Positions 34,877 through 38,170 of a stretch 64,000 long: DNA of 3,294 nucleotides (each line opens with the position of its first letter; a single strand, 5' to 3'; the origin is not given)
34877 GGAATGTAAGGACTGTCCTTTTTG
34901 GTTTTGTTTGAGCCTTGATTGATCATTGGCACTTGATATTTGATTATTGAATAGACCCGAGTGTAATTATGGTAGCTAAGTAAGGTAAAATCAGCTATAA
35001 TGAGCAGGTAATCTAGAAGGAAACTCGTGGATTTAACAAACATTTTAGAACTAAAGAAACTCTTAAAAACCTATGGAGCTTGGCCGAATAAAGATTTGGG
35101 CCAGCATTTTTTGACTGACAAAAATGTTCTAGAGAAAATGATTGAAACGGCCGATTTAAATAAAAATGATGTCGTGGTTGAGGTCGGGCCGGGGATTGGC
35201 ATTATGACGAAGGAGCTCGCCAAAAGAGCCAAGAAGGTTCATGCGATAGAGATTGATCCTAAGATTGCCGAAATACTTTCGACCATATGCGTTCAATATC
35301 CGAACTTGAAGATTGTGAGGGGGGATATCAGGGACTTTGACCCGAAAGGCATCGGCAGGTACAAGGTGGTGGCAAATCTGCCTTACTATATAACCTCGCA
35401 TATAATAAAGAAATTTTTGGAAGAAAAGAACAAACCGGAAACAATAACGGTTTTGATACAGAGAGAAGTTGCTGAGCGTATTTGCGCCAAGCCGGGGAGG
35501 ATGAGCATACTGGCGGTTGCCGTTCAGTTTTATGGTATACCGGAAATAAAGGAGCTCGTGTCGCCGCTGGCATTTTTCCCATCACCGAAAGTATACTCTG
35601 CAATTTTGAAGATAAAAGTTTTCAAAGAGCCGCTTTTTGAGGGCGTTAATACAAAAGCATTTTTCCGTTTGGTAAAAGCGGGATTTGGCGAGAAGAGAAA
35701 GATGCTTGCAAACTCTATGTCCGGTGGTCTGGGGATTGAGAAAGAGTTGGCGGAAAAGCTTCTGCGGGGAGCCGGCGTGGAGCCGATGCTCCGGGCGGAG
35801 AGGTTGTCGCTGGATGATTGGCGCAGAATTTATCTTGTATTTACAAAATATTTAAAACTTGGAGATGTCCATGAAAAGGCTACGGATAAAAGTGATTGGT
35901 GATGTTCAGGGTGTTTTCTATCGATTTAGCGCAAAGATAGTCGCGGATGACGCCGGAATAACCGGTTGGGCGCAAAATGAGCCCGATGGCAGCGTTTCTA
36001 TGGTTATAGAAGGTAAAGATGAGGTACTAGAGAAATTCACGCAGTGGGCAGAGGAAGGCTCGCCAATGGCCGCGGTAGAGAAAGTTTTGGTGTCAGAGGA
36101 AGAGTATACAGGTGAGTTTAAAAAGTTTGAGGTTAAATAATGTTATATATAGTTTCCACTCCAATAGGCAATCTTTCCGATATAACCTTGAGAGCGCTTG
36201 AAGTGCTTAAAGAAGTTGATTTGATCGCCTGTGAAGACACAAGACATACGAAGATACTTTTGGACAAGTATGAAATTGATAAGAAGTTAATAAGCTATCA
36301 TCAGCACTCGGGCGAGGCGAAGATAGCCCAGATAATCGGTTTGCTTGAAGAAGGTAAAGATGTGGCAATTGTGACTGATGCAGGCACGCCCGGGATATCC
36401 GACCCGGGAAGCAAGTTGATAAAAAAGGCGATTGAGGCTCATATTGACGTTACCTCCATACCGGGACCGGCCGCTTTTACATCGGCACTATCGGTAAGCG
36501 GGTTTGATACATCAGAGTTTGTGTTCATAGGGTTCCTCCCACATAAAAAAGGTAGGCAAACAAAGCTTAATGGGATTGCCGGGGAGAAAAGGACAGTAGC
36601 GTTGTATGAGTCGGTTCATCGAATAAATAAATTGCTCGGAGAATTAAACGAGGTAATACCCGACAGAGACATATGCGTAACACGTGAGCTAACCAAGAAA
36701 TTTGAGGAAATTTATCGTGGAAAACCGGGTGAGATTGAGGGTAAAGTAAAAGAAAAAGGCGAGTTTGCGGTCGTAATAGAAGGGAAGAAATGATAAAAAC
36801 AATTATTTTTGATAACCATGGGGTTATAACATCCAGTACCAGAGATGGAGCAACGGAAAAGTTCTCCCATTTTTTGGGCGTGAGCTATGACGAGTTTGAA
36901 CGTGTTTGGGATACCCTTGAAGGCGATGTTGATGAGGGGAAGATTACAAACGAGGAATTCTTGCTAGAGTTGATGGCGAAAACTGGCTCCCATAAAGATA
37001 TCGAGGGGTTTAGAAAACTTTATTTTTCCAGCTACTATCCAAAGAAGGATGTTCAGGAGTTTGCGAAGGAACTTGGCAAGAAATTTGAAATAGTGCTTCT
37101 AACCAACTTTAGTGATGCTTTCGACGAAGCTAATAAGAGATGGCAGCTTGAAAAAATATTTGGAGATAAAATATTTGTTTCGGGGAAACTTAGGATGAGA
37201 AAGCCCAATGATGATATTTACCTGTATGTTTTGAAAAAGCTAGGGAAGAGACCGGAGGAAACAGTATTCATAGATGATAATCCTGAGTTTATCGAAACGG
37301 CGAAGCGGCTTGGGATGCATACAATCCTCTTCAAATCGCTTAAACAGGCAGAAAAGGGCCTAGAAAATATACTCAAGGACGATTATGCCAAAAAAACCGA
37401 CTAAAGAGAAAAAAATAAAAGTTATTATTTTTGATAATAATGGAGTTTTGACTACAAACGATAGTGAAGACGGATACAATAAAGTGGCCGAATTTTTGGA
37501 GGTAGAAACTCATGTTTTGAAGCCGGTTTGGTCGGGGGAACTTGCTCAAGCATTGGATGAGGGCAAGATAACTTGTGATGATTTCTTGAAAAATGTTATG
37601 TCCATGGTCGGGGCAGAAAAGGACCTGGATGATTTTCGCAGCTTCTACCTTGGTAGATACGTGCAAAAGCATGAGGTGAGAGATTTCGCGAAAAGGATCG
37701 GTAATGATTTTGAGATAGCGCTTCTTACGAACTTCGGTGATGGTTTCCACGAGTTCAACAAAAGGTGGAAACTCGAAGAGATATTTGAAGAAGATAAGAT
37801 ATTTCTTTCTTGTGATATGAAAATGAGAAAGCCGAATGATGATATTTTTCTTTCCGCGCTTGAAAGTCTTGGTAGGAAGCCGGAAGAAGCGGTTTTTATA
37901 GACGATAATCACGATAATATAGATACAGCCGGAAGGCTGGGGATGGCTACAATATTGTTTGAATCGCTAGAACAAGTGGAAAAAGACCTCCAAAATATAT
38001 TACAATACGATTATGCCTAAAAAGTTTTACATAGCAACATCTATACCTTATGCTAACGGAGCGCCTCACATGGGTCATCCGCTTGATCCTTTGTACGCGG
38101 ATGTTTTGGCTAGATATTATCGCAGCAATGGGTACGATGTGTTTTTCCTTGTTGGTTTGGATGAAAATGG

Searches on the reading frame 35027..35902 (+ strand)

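Call 45: search_protein_families(library=pfam, proteins=[window:35027-35902:+], max_evalue=0.0001)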
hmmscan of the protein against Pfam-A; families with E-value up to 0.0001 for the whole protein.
window:35027-35902:+ (291 aa): 3 families
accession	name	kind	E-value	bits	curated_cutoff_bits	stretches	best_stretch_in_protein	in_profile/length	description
PF00398.26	RrnaAD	-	8e-53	179.6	24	1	21-273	5-262/263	Ribosomal RNA adenine dimethylase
PF02475.24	TRM5-TYW2_MTfase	-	1.4e-06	28.8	28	1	23-128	13-122/164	TRM5/TYW2 methyltransferase domain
PF13649.12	Methyltransf_25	-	1.2e-05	26.4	27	1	50-130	1-85/97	Methyltransferase domain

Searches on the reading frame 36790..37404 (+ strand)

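Call 45: search_protein_families(library=pfam, proteins=[window:36790-37404:+], max_evalue=0.0001)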
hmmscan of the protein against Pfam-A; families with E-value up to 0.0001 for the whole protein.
window:36790-37404:+ (204 aa): 4 families
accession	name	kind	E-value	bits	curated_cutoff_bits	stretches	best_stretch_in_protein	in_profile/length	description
PF00702.32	Hydrolase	-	2.2e-13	51.5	26.4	1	2-175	1-191/191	haloacid dehalogenase-like hydrolase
PF13419.12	HAD_2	-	9.6e-12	45.8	23.8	1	81-180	77-177/178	Haloacid dehalogenase-like hydrolase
PF13242.12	Hydrolase_like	-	1.8e-06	28.2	22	1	136-184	2-51/75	HAD-hyrolase-like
PF03031.24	NIF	-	2.3e-05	24.6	21.8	1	86-195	41-147/160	NLI interacting factor-like phosphatase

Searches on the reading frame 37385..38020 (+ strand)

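Call 45: search_protein_families(library=pfam, proteins=[window:37385-38020:+], max_evalue=0.0001)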
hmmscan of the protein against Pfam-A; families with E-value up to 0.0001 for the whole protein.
window:37385-38020:+ (211 aa): 3 families
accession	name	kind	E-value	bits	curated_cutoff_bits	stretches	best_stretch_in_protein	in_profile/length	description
PF00702.32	Hydrolase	-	1.1e-10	42.6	26.4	1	11-186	1-191/191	haloacid dehalogenase-like hydrolase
PF13419.12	HAD_2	-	3.8e-09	37.4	23.8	1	119-191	107-177/178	Haloacid dehalogenase-like hydrolase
PF13242.12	Hydrolase_like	-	5.5e-06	26.6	22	1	147-193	2-49/75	HAD-hyrolase-like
